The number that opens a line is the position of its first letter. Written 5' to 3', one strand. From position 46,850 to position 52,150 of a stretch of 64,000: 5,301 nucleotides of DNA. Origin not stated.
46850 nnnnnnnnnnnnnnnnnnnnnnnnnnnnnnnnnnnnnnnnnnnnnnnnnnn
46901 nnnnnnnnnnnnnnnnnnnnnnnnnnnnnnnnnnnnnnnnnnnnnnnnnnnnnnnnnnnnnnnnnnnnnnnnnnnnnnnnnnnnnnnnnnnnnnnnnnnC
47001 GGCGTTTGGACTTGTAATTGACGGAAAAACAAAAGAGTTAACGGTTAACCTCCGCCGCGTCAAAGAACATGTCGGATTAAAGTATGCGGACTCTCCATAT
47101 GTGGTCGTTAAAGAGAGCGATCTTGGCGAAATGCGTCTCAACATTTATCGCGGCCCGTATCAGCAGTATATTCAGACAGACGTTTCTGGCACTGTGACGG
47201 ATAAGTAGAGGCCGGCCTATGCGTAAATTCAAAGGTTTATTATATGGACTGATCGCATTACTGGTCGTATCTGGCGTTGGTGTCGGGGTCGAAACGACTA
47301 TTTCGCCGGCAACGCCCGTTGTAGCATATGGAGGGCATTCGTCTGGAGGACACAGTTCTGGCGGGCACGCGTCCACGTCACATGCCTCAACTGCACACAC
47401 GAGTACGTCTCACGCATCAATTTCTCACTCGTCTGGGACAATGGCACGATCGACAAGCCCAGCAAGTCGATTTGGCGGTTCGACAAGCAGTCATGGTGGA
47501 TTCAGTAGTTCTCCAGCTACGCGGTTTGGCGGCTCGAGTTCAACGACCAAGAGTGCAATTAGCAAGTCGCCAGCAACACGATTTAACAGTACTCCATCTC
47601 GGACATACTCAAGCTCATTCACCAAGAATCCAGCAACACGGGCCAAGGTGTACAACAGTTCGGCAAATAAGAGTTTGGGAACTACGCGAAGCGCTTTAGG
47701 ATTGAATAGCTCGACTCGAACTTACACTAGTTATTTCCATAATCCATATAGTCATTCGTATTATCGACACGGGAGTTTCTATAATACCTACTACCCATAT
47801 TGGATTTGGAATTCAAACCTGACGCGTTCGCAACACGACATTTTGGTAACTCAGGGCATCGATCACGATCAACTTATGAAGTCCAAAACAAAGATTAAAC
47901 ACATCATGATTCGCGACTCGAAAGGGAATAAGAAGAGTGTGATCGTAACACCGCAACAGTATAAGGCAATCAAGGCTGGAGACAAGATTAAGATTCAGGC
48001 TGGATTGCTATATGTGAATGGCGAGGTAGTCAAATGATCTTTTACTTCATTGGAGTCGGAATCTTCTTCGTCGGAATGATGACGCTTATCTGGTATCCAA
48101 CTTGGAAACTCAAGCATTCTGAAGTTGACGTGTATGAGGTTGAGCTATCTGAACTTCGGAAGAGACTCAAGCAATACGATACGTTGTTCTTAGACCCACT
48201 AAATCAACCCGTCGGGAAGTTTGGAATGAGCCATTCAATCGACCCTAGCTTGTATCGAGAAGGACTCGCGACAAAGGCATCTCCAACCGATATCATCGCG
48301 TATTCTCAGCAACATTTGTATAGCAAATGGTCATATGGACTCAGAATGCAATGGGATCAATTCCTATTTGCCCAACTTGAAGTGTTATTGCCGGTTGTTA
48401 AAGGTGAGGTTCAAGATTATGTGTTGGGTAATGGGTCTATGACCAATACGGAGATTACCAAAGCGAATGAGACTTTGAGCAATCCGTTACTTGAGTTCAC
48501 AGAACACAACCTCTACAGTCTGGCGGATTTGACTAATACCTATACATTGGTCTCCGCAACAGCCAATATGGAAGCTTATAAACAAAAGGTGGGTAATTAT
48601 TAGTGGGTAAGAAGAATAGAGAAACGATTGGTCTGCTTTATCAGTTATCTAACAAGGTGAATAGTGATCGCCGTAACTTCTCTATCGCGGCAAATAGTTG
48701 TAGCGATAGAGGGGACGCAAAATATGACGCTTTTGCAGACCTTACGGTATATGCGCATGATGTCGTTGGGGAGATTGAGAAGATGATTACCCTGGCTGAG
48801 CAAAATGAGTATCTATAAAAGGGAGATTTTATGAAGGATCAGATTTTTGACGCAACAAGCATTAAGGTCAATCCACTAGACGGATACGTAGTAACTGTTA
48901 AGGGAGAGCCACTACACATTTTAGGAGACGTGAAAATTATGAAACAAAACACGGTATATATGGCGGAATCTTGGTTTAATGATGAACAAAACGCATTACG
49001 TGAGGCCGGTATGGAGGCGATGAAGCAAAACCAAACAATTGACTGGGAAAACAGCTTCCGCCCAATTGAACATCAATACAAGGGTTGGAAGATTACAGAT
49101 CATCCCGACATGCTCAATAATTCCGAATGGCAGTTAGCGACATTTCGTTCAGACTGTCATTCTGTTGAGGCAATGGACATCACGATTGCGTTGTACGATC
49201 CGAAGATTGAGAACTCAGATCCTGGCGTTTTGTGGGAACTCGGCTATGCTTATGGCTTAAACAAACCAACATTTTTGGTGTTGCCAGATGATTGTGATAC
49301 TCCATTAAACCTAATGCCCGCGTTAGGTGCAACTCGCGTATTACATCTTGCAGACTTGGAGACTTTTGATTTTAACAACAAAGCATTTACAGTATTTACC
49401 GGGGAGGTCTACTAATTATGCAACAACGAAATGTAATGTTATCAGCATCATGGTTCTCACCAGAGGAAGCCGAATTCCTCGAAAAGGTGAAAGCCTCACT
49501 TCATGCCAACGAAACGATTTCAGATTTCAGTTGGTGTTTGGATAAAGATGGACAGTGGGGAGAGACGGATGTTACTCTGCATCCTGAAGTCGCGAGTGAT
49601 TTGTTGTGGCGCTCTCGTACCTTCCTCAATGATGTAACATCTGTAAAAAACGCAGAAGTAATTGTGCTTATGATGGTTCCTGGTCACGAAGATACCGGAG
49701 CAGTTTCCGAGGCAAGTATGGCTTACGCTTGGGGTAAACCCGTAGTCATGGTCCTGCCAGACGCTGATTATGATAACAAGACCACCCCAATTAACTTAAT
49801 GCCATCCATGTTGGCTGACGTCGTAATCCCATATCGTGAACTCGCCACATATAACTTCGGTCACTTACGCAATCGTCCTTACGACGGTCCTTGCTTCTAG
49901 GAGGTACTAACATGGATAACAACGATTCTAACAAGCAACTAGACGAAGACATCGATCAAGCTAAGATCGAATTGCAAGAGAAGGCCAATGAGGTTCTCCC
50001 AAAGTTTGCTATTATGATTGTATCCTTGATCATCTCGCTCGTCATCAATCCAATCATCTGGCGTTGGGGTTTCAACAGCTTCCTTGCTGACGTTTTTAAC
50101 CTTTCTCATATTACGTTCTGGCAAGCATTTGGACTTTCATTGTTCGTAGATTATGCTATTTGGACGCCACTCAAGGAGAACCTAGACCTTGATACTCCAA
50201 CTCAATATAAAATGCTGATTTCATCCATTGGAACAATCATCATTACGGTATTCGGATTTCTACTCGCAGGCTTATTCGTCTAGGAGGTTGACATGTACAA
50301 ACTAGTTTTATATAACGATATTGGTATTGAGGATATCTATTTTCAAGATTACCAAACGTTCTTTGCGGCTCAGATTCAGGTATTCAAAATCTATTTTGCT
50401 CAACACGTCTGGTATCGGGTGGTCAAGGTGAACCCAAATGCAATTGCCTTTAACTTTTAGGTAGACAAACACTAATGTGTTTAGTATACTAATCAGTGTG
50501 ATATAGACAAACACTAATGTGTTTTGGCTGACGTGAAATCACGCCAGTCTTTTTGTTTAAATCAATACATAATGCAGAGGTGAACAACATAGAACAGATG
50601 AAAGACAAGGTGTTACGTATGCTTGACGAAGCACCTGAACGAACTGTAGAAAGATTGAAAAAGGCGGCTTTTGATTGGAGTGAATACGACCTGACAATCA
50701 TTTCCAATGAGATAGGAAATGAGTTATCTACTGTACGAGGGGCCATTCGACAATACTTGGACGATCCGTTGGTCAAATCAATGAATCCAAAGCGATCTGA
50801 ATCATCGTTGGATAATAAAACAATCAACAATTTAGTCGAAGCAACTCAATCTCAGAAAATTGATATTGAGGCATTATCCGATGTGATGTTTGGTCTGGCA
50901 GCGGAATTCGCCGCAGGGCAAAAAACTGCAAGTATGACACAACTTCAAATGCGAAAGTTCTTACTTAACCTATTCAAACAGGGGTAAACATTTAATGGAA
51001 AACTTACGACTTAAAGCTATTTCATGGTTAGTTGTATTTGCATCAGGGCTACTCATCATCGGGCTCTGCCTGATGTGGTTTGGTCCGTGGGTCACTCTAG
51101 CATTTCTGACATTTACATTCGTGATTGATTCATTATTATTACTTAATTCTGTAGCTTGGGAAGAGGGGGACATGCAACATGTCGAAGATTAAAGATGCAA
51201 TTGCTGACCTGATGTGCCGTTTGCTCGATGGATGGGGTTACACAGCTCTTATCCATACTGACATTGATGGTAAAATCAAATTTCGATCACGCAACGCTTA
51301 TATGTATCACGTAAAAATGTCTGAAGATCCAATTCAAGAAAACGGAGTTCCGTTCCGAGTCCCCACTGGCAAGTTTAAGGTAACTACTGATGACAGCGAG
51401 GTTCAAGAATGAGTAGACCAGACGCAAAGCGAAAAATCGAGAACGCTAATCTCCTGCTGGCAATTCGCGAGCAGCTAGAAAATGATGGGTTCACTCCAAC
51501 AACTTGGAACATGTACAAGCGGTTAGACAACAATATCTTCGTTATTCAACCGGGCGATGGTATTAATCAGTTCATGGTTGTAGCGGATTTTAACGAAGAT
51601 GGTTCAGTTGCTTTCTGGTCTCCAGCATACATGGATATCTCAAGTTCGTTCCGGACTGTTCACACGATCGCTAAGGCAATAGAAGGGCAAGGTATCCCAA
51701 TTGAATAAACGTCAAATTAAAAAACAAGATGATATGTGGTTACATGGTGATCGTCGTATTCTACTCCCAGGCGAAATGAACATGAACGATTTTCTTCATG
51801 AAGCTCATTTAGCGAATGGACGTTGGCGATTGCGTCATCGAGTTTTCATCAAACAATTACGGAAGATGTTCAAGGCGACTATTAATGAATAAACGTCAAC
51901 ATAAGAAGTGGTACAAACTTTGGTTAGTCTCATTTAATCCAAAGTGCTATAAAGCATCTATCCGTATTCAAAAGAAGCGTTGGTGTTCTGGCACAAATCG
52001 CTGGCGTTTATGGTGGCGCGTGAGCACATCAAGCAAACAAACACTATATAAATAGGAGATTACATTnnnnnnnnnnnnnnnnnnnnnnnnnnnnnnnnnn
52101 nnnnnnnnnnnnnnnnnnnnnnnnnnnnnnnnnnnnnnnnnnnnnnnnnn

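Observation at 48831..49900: Two tandem nucleoside 2-deoxyribosyltransferase genes in a phage-like genome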

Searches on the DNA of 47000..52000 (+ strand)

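Call 7: search_dna_similar(query=window:47000-52000:+, collection=phages, mode=near, max_rows=25)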
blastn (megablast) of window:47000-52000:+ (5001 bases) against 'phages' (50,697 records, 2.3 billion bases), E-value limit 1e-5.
No match.
